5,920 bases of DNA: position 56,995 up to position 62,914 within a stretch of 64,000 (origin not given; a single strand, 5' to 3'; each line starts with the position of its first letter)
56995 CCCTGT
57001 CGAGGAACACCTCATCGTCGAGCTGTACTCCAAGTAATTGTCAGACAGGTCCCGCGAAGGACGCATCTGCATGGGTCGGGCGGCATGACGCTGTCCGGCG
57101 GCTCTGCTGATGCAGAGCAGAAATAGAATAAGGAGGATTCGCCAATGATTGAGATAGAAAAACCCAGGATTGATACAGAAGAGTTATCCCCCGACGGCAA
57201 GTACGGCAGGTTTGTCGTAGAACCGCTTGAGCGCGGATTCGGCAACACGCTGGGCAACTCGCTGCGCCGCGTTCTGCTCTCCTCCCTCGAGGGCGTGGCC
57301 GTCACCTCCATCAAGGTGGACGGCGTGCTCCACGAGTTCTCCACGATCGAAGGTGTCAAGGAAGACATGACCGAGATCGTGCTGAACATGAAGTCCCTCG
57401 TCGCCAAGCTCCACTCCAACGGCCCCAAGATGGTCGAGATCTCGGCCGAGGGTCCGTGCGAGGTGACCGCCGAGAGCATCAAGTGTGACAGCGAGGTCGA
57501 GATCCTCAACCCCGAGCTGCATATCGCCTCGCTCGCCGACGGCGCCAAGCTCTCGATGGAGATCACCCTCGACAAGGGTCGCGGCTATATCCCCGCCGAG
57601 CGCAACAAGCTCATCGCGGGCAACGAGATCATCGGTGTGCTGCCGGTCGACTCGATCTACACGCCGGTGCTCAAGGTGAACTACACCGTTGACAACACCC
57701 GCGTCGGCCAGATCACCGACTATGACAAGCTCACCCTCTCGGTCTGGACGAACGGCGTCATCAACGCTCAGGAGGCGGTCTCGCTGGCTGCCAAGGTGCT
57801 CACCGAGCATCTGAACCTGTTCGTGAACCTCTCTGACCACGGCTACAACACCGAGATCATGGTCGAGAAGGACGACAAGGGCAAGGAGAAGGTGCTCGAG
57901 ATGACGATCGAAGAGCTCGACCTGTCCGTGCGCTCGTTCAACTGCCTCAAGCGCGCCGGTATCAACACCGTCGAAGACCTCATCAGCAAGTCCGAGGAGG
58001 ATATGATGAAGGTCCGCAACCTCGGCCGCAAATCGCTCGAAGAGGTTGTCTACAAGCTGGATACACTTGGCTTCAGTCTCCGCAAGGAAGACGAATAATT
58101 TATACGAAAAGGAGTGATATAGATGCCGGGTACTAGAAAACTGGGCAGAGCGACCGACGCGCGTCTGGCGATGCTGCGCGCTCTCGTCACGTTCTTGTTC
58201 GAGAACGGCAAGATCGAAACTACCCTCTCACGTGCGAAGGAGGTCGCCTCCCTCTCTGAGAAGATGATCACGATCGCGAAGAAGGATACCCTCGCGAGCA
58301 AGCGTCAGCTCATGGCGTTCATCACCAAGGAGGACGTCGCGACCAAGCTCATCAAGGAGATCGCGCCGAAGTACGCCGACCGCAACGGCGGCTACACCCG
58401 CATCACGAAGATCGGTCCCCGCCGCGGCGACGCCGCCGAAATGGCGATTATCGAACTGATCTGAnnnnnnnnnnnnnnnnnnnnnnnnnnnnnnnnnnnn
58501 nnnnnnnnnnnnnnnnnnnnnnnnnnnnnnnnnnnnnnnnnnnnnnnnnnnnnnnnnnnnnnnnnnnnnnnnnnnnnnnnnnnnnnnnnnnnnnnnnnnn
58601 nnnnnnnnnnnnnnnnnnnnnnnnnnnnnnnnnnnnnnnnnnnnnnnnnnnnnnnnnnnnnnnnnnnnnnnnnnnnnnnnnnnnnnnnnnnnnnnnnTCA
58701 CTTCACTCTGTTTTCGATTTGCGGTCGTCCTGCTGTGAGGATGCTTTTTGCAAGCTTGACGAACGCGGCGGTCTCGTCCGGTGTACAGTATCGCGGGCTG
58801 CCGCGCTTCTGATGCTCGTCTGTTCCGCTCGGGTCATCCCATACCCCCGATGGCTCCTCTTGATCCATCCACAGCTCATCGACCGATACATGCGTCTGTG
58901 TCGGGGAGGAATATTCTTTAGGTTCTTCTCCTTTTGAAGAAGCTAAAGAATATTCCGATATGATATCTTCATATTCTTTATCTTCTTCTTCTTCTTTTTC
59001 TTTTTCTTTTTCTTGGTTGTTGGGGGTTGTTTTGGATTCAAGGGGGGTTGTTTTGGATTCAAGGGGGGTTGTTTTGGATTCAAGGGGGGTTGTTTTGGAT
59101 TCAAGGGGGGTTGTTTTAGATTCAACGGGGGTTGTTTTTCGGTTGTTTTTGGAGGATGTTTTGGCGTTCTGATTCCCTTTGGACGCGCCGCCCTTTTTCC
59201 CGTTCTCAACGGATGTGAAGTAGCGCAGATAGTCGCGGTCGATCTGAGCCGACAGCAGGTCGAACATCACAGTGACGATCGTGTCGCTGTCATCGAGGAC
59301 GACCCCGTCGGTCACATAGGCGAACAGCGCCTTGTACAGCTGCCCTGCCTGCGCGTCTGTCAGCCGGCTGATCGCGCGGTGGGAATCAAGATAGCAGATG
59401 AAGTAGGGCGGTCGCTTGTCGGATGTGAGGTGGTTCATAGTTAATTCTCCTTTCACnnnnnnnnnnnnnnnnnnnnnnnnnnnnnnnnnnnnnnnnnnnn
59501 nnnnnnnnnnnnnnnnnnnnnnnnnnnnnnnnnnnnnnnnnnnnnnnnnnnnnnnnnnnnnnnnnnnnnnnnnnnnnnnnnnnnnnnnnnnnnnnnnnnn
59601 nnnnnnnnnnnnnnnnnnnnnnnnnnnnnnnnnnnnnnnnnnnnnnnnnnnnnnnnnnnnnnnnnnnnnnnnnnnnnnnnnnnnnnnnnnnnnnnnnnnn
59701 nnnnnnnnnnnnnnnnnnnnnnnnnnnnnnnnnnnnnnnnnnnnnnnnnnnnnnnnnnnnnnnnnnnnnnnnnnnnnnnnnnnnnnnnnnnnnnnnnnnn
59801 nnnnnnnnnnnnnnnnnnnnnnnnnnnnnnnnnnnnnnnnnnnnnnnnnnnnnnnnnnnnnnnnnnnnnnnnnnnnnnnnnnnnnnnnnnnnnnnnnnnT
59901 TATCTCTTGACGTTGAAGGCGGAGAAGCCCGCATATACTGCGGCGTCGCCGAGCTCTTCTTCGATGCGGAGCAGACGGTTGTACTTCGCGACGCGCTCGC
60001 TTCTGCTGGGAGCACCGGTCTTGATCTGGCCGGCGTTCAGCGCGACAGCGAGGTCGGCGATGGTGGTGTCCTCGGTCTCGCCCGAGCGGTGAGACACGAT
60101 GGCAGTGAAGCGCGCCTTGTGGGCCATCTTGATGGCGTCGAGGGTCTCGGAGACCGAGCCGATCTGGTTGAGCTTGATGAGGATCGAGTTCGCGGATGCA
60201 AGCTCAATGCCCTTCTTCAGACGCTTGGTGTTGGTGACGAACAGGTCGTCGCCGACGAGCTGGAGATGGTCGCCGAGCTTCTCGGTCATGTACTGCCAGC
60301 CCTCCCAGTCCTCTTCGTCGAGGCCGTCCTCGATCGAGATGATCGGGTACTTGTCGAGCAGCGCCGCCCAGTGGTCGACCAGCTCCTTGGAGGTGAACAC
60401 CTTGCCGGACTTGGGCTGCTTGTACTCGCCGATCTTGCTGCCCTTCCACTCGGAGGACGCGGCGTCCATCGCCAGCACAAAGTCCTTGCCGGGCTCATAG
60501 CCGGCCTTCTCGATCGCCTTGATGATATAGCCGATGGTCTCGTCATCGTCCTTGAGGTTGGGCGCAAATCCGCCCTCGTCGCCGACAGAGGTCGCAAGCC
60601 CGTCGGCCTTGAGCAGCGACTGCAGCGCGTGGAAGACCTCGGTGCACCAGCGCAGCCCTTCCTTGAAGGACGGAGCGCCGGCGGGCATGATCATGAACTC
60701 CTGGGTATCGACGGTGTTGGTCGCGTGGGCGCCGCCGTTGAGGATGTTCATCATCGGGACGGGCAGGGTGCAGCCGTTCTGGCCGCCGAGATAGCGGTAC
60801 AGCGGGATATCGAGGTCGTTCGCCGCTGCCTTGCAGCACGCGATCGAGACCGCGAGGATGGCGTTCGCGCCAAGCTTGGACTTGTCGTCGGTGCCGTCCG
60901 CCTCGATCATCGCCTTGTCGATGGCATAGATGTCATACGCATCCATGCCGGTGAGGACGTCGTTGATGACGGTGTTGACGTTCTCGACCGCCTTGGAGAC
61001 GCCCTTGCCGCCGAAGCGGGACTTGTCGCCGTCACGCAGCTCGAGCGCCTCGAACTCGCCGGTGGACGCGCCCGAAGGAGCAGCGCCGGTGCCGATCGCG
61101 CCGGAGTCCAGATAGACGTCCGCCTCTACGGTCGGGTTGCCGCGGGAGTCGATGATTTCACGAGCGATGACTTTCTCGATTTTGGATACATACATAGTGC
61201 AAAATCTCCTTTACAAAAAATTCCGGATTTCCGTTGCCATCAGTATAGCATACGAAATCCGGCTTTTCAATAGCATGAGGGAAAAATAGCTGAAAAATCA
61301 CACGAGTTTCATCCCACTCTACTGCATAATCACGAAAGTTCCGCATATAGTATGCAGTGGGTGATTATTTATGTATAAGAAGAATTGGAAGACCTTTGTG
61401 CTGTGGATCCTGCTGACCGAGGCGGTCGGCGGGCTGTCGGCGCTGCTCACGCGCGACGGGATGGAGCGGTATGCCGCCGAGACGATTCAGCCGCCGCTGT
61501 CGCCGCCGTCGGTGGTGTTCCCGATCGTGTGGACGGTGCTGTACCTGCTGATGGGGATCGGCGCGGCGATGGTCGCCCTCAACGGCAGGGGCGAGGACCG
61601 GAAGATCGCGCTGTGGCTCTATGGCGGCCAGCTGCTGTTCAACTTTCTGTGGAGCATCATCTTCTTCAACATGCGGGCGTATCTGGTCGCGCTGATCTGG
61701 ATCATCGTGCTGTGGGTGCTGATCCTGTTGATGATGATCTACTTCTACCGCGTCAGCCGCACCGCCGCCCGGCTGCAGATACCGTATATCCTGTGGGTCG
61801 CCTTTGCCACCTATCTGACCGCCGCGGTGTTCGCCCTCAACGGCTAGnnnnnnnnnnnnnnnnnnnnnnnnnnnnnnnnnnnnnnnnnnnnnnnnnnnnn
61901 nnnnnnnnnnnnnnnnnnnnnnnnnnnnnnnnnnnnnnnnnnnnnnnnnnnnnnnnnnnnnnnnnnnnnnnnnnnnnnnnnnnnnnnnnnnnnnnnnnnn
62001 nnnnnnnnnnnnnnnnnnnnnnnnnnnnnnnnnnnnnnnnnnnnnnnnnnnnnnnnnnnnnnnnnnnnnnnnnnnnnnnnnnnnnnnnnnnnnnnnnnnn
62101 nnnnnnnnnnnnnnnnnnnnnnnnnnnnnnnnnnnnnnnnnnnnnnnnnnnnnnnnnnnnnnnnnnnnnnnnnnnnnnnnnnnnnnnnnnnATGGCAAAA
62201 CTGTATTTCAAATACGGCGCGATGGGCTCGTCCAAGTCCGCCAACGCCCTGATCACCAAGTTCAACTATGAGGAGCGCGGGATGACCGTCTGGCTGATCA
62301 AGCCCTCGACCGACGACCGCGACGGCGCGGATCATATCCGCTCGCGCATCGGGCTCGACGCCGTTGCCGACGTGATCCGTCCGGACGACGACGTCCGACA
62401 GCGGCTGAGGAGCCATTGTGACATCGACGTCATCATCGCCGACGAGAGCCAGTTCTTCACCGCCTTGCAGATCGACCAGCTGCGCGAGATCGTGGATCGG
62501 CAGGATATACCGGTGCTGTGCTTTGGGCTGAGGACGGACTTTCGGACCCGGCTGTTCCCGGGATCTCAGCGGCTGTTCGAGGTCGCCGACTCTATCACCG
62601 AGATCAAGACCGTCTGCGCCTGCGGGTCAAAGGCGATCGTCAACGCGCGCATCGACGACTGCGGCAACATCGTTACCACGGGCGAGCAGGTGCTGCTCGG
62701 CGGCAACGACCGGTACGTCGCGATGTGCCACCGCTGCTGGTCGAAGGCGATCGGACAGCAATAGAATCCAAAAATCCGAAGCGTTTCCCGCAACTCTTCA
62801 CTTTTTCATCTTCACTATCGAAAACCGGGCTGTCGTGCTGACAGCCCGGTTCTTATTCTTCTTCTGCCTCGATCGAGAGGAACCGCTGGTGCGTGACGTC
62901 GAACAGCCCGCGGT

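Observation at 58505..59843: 1.34-kb cassette with 45-bp terminal inverted repeats wedged between the rplQ and eno terminators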

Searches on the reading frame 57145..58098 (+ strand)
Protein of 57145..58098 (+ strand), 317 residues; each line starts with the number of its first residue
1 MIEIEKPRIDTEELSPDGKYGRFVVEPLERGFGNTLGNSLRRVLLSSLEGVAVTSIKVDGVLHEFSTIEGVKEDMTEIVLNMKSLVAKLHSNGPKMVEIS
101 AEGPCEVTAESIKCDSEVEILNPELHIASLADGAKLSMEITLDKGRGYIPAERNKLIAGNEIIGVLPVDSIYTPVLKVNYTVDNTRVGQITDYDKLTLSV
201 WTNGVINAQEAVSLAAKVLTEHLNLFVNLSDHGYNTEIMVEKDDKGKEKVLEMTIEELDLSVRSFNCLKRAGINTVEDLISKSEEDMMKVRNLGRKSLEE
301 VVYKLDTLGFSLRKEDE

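Call 56: find_related_loci(query=window:57145-58098:+, collection=genome_contigs, flank=6000)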
Query window:57145-58098:+ (317 aa) in genome_contigs; peptide patterns used: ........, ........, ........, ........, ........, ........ (x = any residue, [..] = any of these).
600 stretches matched a pattern (row limit reached: there are more); 597 encode a relative of the query (tblastn E <= 1e-3); the best 80 are kept; 80 distinct loci.
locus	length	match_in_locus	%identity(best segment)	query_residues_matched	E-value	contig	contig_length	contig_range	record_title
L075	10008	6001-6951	95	1-317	0e+0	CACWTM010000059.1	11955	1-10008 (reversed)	MAG: uncultured Ruminococcus sp. isolate RUG10903 genome assembly, contig: RUG10903_asm_59, whole genome shotgun sequenc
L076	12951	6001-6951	92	1-317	0e+0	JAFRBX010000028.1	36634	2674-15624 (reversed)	MAG: Ruminococcus sp. isolate RGIG2355 Goat_Ileum-2__c104546, whole genome shotgun sequence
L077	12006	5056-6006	91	1-317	0e+0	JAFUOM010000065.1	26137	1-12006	MAG: Ruminococcus sp. isolate RGIG4681 Roe_deer_Rectum-5__c339061, whole genome shotgun sequence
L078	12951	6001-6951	85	1-317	0e+0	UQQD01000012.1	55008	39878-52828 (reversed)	uncultured Ruminococcus sp. isolate UMGS526 genome assembly, contig: NODE_82_length_55008_cov_7.423107, whole genome sho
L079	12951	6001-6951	85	1-317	0e+0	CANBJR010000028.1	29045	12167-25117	MAG TPA_asm: uncultured Clostridia bacterium isolate SRR16632754_bin.1_metawrap_v1.3_MAG genome assembly, contig: NODE.3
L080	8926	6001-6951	85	1-317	0e+0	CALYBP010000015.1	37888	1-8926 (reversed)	MAG: uncultured Ruminococcus sp. isolate BRZ_PQ__bin62 genome assembly, contig: BRZ_PQ__NODE_1622_length_37888_cov_14.09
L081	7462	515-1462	86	1-317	1e-179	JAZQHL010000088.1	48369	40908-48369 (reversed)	MAG: Ruminococcus sp. isolate T1900044627_TS20190093.MAGScoT_cleanbin_000074 SGB_963_k141_1020405, whole genome shotgun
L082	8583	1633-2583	84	1-317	1e-179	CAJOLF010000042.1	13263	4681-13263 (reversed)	uncultured Ruminococcus sp. isolate Reindeer_1_mag_248 genome assembly, contig: scaffold_4952, whole genome shotgun sequ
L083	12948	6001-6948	85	1-317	2e-178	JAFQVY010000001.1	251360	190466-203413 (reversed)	MAG: Clostridia bacterium isolate RGIG2200 Goat_Colon.Co__c45132, whole genome shotgun sequence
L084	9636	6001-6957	84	1-317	1e-177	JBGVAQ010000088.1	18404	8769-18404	MAG: Acutalibacteraceae bacterium isolate ruminal_MAG_427 ruminal_MAG_427_contig_0088, whole genome shotgun sequence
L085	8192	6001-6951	83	1-317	5e-176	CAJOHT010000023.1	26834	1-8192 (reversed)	uncultured Ruminococcus sp. isolate Red_deer_4_mag_106 genome assembly, contig: scaffold_11224, whole genome shotgun seq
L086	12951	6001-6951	81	1-317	3e-172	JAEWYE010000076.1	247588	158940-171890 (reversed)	MAG: Bacillota bacterium isolate OH_SFB_161 k127_1309551, whole genome shotgun sequence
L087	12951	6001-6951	82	1-317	6e-172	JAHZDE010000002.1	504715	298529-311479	MAG: Clostridiales bacterium isolate HRGM_Genome_2450 HRGM_Genome_2450_2, whole genome shotgun sequence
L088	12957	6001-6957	83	1-317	1e-171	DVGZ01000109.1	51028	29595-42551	MAG TPA_asm: Candidatus Caccousia avicola isolate ChiSxjej1B13-7958 ChiSxjej1B13M5__C384729_L51028_SRR6323375, whole gen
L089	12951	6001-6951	79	1-317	3e-168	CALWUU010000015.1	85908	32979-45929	MAG: uncultured Clostridia bacterium isolate E0_FAY__bin181 genome assembly, contig: E0_FAY__k127_2684055, whole genome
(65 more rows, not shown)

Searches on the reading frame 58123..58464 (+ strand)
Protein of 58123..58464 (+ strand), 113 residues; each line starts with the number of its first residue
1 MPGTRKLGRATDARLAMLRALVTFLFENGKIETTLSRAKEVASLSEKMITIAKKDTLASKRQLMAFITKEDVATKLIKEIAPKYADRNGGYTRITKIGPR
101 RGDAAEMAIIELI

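Call 6: search_protein_families(library=pfam, proteins=[window:58123-58464:+], max_evalue=0.1)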
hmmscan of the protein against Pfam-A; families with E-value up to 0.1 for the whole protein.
window:58123-58464:+ (113 aa): 2 families
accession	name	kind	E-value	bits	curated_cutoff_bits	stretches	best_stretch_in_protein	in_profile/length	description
PF01196.24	Ribosomal_L17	-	1.3e-38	132.3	27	1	17-113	1-97/97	Ribosomal protein L17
PF20685.2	GCP5-Mod21_C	-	0.054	14.2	27.4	1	16-49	13-48/69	Gamma-Tubulin ring complex non-core subunit mod21, C-terminal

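Call 21: find_encoding_contigs(protein=window:58123-58464:+, flank=4000, max_places=10)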
Protein window:58123-58464:+ (113 aa): 4 contigs read that carry it; 1 place shown.
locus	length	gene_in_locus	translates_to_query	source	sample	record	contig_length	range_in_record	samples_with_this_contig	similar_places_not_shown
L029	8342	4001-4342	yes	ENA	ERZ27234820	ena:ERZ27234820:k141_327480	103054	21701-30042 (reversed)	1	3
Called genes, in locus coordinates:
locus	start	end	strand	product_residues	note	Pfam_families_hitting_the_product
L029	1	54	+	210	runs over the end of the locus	PF00406:ADK, PF13207:AAA_17, PF17213:Hydin_ADK (faint), PF05191:ADK_lid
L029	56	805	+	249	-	PF00557:Peptidase_M24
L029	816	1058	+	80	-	-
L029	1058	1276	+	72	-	PF01176:eIF-1a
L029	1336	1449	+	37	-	PF00444:Ribosomal_L36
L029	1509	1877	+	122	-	PF00416:Ribosomal_S13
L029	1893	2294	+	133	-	PF00411:Ribosomal_S11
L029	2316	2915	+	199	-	PF00163:Ribosomal_S4, PF01479:S4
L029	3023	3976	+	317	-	PF01193:RNA_pol_L, PF01000:RNA_pol_A_bac, PF03118:RNA_pol_A_CTD, PF26169:HHH_XRCC3_RpoA (weak)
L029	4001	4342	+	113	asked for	PF01196:Ribosomal_L17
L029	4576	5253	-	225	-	PF19808:DUF6291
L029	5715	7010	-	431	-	PF03952:Enolase_N, PF00113:Enolase_C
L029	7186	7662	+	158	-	PF03073:TspO_MBR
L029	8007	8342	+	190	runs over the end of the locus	PF00265:TK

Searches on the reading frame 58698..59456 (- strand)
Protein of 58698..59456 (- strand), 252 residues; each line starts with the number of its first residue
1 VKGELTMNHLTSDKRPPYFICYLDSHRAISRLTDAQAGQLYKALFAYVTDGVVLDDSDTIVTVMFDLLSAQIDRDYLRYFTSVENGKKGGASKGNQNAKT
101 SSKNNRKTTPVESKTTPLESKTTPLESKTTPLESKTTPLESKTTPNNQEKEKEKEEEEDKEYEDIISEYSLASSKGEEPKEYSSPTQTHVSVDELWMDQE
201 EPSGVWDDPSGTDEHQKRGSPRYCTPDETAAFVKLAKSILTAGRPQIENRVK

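Call 6: search_protein_families(library=pfam, proteins=[window:58698-59456:-], max_evalue=0.1)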
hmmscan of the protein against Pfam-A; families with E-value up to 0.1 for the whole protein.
window:58698-59456:- (252 aa): 3 families
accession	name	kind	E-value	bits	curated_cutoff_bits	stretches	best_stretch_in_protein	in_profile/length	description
PF19808.4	DUF6291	-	1.5e-18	67.2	27.2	1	18-93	1-79/79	Family of unknown function (DUF6291)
PF19268.4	CIS_TMP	-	0.038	13.7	27.8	1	27-160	166-296/463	Contractile injection system tape measure protein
PF18752.7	DAAD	-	0.05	13.9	25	1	75-165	55-139/291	Dictyosteliid AID/APOBEC-like Deaminase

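Call 12: search_protein_families(library=phrogs, proteins=[window:58698-59438:-], max_evalue=0.01)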
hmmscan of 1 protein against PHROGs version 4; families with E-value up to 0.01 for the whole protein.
window:58698-59438:- (246 aa): 3 families
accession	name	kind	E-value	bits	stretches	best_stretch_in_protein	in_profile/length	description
phrog_16304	-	unknown function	1.1e-16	62.5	1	12-158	6-132/244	-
phrog_19415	-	unknown function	3.9e-12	47.6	1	13-132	8-121/224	-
phrog_15768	-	unknown function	4.9e-11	44.1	1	15-155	7-119/228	-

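Call 24: find_homologous_proteins(query=window:58698-59438:-)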
Query window:58698-59438:- (246 aa): 4 proteins with E <= 0.001 among 7661 candidates.
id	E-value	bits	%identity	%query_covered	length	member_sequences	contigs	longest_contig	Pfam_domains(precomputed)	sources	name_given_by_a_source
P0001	1.3e-157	541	100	100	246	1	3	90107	PF19808.5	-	-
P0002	1.3e-144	498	91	100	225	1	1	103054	PF19808.5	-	-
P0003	5.3e-5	41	36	33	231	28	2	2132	PF19808.5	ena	-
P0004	1.0e-4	40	35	43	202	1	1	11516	PF19808.5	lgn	-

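Call 60: search_dna_similar(query=window:58698-59438:-, collection=phages, mode=protein, max_evalue=0.001, max_rows=15)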
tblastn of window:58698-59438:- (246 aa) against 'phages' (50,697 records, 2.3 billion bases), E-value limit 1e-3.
Records with a match: 28; places in all: 28; records where one place covers at least 80% of the query: 0.
Best place of each record, by identity: <60% 28.
By first word of the organism name: Flavobacterium 28.
By host as written in the record: Flavobacterium sp. LMO9 20; Flavobacterium sp. LMO6 8.
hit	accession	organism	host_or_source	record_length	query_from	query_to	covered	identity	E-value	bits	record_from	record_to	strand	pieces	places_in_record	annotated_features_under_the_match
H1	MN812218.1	Flavobacterium phage vB_FspS_lillamy9-7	Flavobacterium sp. LMO9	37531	13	92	33%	33.8%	3e-4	47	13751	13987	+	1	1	hypothetical protein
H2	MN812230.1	Flavobacterium phage vB_FspS_sniff9-2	Flavobacterium sp. LMO9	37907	13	92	33%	33.8%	3e-4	47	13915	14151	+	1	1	hypothetical protein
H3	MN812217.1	Flavobacterium phage vB_FspS_lillamy9-6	Flavobacterium sp. LMO9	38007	13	92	33%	33.8%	3e-4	47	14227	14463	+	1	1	hypothetical protein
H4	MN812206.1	Flavobacterium phage vB_FspS_filifjonk9-1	Flavobacterium sp. LMO9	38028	13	92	33%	33.8%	3e-4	47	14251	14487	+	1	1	hypothetical protein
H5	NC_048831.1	Flavobacterium phage vB_FspS_filifjonk9-1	Flavobacterium sp. LMO9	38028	13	92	33%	33.8%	3e-4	47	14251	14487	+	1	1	hypothetical protein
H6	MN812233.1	Flavobacterium phage vB_FspS_snork9-1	Flavobacterium sp. LMO9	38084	13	92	33%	33.8%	3e-4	47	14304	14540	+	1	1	hypothetical protein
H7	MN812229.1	Flavobacterium phage vB_FspS_sniff9-1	Flavobacterium sp. LMO9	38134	13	92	33%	33.8%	3e-4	47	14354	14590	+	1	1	hypothetical protein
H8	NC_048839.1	Flavobacterium phage vB_FspS_sniff9-1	Flavobacterium sp. LMO9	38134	13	92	33%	33.8%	3e-4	47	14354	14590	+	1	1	hypothetical protein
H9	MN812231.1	Flavobacterium phage vB_FspS_snork6-1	Flavobacterium sp. LMO6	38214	13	92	33%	33.8%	3e-4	47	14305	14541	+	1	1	hypothetical protein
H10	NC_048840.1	Flavobacterium phage vB_FspS_snork6-1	Flavobacterium sp. LMO6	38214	13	92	33%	33.8%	3e-4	47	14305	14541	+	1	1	hypothetical protein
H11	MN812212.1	Flavobacterium phage vB_FspS_lillamy9-1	Flavobacterium sp. LMO9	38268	13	92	33%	33.8%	3e-4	47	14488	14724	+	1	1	hypothetical protein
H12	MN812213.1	Flavobacterium phage vB_FspS_lillamy9-2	Flavobacterium sp. LMO9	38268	13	92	33%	33.8%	3e-4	47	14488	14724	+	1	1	hypothetical protein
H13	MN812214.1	Flavobacterium phage vB_FspS_lillamy9-3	Flavobacterium sp. LMO9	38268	13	92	33%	33.8%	3e-4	47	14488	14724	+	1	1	hypothetical protein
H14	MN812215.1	Flavobacterium phage vB_FspS_lillamy9-4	Flavobacterium sp. LMO9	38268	13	92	33%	33.8%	3e-4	47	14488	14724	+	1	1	hypothetical protein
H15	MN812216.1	Flavobacterium phage vB_FspS_lillamy9-5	Flavobacterium sp. LMO9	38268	13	92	33%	33.8%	3e-4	47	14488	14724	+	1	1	hypothetical protein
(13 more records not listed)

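Call 61: search_solved_structures(query=window:58698-59438:-, max_evalue=5)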
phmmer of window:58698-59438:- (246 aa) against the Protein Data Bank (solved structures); distinct sequences matched with E-value up to 5: 5.
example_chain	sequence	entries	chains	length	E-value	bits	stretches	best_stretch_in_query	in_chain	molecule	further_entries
7mq8_NC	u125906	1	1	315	0.11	15.7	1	120-194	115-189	Neuroguidin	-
8qnv_A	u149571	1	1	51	0.26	14.5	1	96-143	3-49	Transposase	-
3d2q_A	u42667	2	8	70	0.37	14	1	38-75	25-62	Muscleblind-like protein 1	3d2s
2e5s_A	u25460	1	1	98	0.43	13.8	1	37-75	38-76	OTTHUMP00000018578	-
5u6l_A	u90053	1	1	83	0.5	13.5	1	38-75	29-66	Muscleblind-like protein 1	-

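Call 70: predict_structure(protein=window:58698-59438:-)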
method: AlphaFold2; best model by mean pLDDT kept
length: 246 residues; sequences in the alignment: 1
mean_pLDDT: 42.4   pTM: 0.22
mean pLDDT of the five models: 42.4, 40.4, 38.6, 36.5, 34.9
residues with pLDDT >= 90: 0; 70-90: 0; 50-70: 39; < 50: 207
segments of 3 or more residues with pLDDT < 50: 1-26, 28-33, 39-81, 83-117, 119-129, 131-140, 163-169, 173-189, 191-203, 207-218, 220-227, 231-234, 236-246
pLDDT, mean of each block of 10 residues (from residue 1): 31 35 44 50 39 39 38 36 43 38 38 40 43 43 54 56 46 42 42 44 44 41 49 46 38
secondary structure, 60 per line:
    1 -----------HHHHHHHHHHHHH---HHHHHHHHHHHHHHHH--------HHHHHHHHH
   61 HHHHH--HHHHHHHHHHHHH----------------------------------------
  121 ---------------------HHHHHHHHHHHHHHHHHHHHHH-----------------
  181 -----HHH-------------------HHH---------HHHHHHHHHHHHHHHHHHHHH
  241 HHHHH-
elements in order: H12-24 H28-43 H52-65 H68-80 H142-163 H220-245

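Call 97: search_protein_families(library=ncbifam, proteins=[window:58698-59438:-], max_evalue=1)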
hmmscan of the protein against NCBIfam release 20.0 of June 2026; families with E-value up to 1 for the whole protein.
window:58698-59438:- (246 aa): 3 families
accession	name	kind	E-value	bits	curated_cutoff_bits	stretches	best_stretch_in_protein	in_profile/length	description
TIGR00990.1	3a0801s09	subfamily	0.024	13.3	757.25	1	75-189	56-176/615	mitochondrial import receptor subunit TOM70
NF043060.1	MAP_0585_fam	equivalog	0.8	9.6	170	1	82-202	41-161/319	MAP_0585 family protein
TIGR00585.2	mutl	equivalog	0.84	8.4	180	1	47-177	304-431/555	DNA mismatch repair endonuclease MutL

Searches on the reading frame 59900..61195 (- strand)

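Call 6: search_protein_families(library=pfam, proteins=[window:59900-61195:-], max_evalue=0.1)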
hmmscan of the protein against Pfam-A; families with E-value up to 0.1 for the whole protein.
window:59900-61195:- (431 aa): 4 families
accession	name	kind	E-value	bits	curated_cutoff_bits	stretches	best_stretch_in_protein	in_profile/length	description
PF00113.28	Enolase_C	-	3e-127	424.4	21.5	1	143-427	3-293/296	Enolase, C-terminal TIM barrel domain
PF03952.21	Enolase_N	-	8e-59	198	35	1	6-136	1-131/131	Enolase, N-terminal domain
PF07476.17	MAAL_C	-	0.0026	17.4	27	1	305-389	134-219/249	Methylaspartate ammonia-lyase C-terminus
PF13378.12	MR_MLE_C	-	0.017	15.3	29.4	1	276-386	63-169/219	Enolase C-terminal domain-like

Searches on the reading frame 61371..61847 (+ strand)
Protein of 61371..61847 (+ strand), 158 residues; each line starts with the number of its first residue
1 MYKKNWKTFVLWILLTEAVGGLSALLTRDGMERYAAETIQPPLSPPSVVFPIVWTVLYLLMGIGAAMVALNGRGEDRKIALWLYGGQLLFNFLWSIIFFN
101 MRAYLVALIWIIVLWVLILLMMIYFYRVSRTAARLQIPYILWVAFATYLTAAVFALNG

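Call 6: search_protein_families(library=pfam, proteins=[window:61371-61847:+], max_evalue=0.1)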
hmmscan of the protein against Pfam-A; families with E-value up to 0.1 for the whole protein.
window:61371-61847:+ (158 aa): 1 family
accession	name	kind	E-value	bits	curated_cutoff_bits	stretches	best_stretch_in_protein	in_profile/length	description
PF03073.20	TspO_MBR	-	1.2e-43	148.8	24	1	13-153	2-143/145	TspO/MBR family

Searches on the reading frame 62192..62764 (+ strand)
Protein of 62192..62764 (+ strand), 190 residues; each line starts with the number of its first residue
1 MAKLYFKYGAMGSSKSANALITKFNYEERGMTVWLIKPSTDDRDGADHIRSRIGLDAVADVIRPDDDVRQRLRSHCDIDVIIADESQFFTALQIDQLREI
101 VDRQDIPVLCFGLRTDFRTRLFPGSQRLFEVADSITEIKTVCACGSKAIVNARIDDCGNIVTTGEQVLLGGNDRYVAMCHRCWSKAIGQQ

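Call 6: search_protein_families(library=pfam, proteins=[window:62192-62764:+], max_evalue=0.1)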
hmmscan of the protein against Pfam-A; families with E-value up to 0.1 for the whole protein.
window:62192-62764:+ (190 aa): 4 families
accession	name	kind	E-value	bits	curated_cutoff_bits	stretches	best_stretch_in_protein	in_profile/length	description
PF00265.24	TK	-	1.3e-40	139.6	20.6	1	3-183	2-176/176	Thymidine kinase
PF13401.12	AAA_22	-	0.00033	21.4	27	1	14-121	19-130/130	AAA domain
PF13604.12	AAA_30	-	0.044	14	27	1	9-112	25-123/191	AAA domain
PF09272.15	Hepsin-SRCR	-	0.068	14.3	26.6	0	126-159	73-106/110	Hepsin, SRCR domain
